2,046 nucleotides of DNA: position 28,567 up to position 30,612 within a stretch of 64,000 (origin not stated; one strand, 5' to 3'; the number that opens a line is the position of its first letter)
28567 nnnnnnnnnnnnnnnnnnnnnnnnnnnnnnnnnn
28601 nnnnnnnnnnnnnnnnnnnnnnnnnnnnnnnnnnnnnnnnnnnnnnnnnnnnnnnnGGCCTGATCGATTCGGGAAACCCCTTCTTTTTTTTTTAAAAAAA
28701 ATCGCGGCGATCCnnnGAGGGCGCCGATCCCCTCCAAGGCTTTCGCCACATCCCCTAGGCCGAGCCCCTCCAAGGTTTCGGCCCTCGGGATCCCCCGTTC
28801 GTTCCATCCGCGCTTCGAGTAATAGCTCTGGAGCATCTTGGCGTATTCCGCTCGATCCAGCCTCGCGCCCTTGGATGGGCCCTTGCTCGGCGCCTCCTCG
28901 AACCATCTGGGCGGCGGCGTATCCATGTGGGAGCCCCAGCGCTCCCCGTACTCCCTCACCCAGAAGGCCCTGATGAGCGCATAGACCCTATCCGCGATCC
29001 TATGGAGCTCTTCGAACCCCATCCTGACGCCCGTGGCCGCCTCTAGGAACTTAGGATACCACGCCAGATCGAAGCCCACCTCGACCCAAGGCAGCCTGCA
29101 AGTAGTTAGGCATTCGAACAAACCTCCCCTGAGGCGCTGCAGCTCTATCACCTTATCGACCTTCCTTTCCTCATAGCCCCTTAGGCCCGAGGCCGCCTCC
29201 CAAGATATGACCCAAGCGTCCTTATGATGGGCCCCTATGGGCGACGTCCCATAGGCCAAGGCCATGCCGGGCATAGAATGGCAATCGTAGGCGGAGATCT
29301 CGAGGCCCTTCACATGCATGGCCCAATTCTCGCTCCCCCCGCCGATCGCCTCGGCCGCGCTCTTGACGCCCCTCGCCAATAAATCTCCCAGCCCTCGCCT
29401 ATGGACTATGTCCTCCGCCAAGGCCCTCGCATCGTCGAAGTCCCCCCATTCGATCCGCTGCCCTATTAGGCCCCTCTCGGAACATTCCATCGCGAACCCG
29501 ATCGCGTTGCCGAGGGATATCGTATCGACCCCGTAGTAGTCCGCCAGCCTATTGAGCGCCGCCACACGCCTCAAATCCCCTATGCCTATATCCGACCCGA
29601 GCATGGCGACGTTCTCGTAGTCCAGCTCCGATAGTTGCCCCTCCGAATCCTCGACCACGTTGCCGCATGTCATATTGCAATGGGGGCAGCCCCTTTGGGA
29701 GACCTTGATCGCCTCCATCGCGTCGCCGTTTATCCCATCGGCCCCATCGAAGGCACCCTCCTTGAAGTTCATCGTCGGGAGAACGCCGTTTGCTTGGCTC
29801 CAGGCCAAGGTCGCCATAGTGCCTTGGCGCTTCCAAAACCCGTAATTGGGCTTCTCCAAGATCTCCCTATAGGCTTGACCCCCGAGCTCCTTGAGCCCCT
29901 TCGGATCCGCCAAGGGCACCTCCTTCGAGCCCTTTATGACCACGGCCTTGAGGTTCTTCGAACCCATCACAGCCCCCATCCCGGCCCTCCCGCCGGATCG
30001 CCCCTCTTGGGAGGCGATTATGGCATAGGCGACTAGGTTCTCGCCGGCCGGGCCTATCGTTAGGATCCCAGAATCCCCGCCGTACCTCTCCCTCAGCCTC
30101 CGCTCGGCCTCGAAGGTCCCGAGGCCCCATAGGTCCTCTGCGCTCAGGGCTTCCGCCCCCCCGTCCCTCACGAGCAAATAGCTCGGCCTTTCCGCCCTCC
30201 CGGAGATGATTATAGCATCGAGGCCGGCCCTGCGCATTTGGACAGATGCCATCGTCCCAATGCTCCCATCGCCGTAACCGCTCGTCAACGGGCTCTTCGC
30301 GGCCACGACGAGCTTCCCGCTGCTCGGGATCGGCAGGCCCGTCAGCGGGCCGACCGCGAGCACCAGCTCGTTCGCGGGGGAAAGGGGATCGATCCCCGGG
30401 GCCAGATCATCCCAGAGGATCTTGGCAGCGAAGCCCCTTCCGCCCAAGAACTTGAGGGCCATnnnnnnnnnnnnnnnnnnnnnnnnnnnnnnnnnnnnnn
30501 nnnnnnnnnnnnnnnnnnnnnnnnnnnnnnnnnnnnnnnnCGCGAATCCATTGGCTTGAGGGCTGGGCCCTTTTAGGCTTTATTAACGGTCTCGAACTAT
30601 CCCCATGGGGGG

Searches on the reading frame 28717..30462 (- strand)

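Call 67: search_protein_families(library=pfam, proteins=[window:28717-30462:-], max_evalue=0.00001)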
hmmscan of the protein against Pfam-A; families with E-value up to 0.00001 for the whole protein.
window:28717-30462:- (582 aa): 2 families
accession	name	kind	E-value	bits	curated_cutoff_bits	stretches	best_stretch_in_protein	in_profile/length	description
PF01314.23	AFOR_C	-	2.3e-119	399.5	27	1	195-569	4-385/385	Aldehyde ferredoxin oxidoreductase, domains 2 & 3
PF02730.20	AFOR_N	-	3.6e-66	223.1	29.8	1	3-178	24-198/199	Aldehyde ferredoxin oxidoreductase, N-terminal domain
